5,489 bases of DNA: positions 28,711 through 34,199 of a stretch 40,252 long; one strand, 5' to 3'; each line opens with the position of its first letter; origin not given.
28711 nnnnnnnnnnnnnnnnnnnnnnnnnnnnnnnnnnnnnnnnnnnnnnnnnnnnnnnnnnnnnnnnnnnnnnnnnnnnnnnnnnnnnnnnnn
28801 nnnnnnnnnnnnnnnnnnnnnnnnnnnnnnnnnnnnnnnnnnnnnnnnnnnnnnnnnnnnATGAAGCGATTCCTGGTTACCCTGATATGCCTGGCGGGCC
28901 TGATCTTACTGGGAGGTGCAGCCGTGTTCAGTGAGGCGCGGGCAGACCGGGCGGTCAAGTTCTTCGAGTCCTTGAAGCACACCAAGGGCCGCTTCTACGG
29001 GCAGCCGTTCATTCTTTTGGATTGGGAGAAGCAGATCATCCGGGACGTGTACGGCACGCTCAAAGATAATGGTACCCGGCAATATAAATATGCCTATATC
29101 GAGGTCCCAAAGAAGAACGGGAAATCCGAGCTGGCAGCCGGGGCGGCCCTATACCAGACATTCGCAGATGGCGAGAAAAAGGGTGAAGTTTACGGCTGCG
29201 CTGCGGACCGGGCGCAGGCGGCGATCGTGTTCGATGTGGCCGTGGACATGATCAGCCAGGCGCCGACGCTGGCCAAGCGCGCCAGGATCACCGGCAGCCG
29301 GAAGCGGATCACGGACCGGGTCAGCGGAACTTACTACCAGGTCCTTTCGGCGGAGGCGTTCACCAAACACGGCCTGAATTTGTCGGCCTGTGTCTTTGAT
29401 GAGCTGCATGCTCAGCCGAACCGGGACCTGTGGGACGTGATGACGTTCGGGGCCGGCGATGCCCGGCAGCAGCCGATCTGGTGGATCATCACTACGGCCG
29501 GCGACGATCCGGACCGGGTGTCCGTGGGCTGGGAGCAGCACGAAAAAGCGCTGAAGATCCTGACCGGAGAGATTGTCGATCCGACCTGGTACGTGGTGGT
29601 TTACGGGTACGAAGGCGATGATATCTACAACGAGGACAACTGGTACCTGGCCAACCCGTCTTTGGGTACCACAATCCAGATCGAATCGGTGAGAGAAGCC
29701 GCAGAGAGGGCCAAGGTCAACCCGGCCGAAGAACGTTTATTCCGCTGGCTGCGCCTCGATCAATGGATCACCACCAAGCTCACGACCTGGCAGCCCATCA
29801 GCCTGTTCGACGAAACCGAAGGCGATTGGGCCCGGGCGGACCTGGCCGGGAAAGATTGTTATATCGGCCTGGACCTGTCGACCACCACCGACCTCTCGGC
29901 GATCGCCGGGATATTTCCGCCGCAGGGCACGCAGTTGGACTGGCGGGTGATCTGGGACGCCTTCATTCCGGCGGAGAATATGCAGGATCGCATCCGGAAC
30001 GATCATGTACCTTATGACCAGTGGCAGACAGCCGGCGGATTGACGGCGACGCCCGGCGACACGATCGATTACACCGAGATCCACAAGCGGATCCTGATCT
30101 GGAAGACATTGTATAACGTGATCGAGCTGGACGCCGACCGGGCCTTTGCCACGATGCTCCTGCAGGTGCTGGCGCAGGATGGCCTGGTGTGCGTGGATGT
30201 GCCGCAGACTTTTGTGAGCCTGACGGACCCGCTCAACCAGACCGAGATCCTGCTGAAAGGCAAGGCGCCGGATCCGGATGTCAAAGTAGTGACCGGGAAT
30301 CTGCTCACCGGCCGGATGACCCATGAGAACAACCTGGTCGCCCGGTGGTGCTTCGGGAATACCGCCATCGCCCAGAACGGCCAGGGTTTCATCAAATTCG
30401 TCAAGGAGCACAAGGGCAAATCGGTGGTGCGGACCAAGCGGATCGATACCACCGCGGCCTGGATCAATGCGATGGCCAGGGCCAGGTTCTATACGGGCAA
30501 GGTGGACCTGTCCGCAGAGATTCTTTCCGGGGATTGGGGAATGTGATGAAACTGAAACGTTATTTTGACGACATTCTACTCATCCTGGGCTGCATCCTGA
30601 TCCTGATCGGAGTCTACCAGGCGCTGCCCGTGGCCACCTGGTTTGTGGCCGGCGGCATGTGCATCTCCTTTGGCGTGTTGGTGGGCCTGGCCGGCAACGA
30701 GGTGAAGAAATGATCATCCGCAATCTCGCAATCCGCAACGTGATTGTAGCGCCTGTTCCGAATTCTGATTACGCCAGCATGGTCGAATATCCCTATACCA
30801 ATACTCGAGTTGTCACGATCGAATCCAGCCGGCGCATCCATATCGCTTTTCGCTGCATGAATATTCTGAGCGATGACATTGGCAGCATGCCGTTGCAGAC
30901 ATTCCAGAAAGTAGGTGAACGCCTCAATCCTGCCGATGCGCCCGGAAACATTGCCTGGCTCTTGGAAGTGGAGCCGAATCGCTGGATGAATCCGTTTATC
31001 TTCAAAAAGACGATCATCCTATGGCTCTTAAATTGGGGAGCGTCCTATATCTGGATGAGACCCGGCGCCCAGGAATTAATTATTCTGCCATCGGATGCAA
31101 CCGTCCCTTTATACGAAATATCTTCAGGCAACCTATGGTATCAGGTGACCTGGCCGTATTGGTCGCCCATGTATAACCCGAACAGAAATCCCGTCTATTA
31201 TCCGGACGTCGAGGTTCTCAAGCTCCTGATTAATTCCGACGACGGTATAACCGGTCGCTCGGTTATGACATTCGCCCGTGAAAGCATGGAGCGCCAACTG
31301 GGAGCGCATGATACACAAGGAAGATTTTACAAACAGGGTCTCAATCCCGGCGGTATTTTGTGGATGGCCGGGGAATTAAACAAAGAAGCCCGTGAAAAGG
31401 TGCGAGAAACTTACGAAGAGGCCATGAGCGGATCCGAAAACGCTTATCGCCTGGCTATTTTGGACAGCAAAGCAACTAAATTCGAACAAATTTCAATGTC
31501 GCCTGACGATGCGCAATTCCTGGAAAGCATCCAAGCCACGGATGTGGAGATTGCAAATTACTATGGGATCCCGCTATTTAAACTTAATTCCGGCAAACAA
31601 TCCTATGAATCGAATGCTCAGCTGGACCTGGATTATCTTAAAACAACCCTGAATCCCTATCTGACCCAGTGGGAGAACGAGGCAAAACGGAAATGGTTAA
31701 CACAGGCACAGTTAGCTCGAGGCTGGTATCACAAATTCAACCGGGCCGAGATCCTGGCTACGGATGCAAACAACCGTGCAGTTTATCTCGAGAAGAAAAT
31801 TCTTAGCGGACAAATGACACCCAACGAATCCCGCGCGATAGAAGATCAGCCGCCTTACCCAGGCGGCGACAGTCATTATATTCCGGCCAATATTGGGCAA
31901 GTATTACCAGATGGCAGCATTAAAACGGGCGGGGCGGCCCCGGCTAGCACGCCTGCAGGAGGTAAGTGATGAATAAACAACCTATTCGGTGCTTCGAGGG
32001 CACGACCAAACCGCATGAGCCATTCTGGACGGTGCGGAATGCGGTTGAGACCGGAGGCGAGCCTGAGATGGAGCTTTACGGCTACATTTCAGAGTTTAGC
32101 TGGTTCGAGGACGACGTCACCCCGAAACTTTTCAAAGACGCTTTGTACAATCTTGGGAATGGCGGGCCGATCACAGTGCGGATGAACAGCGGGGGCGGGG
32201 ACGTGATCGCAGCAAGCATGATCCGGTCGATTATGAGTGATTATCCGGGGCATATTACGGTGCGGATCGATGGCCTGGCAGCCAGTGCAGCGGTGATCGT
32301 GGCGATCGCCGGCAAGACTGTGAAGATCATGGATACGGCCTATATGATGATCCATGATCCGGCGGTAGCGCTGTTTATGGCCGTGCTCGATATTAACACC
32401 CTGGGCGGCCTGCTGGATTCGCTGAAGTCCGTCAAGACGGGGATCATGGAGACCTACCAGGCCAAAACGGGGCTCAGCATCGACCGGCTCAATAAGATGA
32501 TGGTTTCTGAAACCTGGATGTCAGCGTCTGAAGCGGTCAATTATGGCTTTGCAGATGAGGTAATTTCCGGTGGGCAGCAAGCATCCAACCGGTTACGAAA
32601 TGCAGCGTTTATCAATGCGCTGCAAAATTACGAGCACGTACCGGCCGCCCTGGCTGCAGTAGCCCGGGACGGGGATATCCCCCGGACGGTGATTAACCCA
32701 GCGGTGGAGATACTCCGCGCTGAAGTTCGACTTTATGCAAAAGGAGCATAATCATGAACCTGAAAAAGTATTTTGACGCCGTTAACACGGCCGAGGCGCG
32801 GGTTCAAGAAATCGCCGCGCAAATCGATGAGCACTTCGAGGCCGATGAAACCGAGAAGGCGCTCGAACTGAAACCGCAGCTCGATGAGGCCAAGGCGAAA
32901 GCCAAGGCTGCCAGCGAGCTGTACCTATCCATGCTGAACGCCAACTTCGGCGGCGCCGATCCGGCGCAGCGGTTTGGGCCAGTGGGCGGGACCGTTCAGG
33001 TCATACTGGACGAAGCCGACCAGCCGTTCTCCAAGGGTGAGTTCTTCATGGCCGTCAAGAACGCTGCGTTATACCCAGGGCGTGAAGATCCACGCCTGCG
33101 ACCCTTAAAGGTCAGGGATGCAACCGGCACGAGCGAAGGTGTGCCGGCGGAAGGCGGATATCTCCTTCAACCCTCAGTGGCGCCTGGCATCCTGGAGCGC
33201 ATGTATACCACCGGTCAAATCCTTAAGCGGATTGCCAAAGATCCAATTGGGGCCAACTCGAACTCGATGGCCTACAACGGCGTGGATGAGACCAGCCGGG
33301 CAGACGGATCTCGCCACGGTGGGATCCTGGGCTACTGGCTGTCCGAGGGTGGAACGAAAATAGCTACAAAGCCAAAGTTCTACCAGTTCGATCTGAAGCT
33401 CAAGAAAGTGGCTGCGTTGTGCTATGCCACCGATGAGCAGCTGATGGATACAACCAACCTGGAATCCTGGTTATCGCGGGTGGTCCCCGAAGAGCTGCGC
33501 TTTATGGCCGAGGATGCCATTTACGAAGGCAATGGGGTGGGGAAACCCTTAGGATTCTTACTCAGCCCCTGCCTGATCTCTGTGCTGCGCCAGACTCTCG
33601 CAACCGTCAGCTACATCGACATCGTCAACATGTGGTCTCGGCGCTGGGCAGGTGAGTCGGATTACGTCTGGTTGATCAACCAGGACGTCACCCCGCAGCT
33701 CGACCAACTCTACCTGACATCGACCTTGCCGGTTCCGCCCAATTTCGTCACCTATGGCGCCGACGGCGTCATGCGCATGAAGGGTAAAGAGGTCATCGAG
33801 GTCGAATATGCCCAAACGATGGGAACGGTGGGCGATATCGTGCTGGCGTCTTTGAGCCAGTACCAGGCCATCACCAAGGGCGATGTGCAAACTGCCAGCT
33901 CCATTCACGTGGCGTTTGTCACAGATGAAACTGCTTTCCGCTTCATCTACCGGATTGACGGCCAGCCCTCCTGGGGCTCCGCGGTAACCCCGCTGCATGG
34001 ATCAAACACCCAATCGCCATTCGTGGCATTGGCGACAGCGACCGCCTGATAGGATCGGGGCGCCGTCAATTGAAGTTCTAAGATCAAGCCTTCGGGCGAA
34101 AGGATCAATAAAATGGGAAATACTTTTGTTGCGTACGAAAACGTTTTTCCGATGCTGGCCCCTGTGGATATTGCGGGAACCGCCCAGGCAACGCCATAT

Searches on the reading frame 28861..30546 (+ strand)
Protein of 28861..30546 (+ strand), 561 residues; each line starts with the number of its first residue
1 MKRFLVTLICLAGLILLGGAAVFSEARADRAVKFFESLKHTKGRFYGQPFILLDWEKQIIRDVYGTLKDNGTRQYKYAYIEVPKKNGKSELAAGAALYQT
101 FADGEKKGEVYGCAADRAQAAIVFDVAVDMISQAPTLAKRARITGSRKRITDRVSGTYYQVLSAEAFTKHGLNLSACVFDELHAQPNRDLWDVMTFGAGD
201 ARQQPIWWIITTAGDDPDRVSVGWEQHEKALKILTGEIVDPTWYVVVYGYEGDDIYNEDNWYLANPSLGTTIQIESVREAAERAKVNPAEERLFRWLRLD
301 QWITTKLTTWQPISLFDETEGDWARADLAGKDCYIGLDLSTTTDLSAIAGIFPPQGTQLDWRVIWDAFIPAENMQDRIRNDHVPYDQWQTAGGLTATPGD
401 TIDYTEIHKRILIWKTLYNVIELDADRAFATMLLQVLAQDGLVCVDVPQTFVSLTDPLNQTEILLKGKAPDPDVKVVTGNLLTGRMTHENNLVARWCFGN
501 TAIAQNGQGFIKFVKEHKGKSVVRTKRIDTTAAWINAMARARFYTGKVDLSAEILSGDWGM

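Call 72: search_protein_families(library=pfam, proteins=[window:28861-30546:+], max_evalue=0.001)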
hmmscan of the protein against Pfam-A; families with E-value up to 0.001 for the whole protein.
window:28861-30546:+ (561 aa): 2 families
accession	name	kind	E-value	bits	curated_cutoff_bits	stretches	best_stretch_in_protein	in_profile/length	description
PF20441.4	TerL_nuclease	-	8.1e-26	91.3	24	1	240-542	4-283/286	Terminase large subunit, endonuclease domain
PF03354.21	TerL_ATPase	-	2.3e-19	70.2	23.7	1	54-216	1-164/178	Terminase large subunit, ATPase domain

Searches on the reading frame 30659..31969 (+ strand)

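Call 72: search_protein_families(library=pfam, proteins=[window:30659-31969:+], max_evalue=0.001)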
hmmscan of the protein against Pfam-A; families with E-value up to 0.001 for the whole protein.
window:30659-31969:+ (436 aa): 1 family
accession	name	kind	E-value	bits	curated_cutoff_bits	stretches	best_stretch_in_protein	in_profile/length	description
PF04860.17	Phage_portal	-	1.8e-71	241.4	39.1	1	63-396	3-321/321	Phage portal protein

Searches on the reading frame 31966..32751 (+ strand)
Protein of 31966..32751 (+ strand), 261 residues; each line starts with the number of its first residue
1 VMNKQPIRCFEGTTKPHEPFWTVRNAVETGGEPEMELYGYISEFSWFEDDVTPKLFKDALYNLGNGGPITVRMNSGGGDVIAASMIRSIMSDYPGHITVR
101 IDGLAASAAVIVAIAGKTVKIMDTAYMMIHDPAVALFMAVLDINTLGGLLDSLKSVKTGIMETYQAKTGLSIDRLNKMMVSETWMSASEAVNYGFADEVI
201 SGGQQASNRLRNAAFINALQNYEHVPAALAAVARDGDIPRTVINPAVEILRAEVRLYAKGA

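Call 72: search_protein_families(library=pfam, proteins=[window:31966-32751:+], max_evalue=0.001)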
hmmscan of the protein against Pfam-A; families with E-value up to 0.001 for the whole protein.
window:31966-32751:+ (261 aa): 1 family
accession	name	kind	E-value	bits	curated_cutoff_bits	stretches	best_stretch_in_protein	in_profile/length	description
PF00574.28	CLP_protease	-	2.5e-23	83.3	20.2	1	65-201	45-180/182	Clp protease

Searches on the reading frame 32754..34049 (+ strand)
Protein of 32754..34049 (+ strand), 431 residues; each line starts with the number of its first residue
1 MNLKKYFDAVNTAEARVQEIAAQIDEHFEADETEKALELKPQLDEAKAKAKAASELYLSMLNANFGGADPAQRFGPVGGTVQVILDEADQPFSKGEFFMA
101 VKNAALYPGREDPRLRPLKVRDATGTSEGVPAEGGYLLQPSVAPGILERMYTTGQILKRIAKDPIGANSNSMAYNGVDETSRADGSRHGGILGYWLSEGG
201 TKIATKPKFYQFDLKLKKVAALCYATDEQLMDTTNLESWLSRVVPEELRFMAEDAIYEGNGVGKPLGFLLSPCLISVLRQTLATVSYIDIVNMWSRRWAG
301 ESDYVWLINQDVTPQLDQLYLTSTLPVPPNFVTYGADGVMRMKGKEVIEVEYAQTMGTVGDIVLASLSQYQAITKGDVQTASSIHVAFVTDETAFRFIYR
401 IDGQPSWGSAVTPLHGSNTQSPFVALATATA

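Call 72: search_protein_families(library=pfam, proteins=[window:32754-34049:+], max_evalue=0.001)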
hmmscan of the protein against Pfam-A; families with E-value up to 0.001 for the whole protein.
window:32754-34049:+ (431 aa): 1 family
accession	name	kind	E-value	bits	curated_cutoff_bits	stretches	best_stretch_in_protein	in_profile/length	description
PF05065.19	Phage_capsid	-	4e-27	95.7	24.2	1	134-413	1-277/280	Phage capsid family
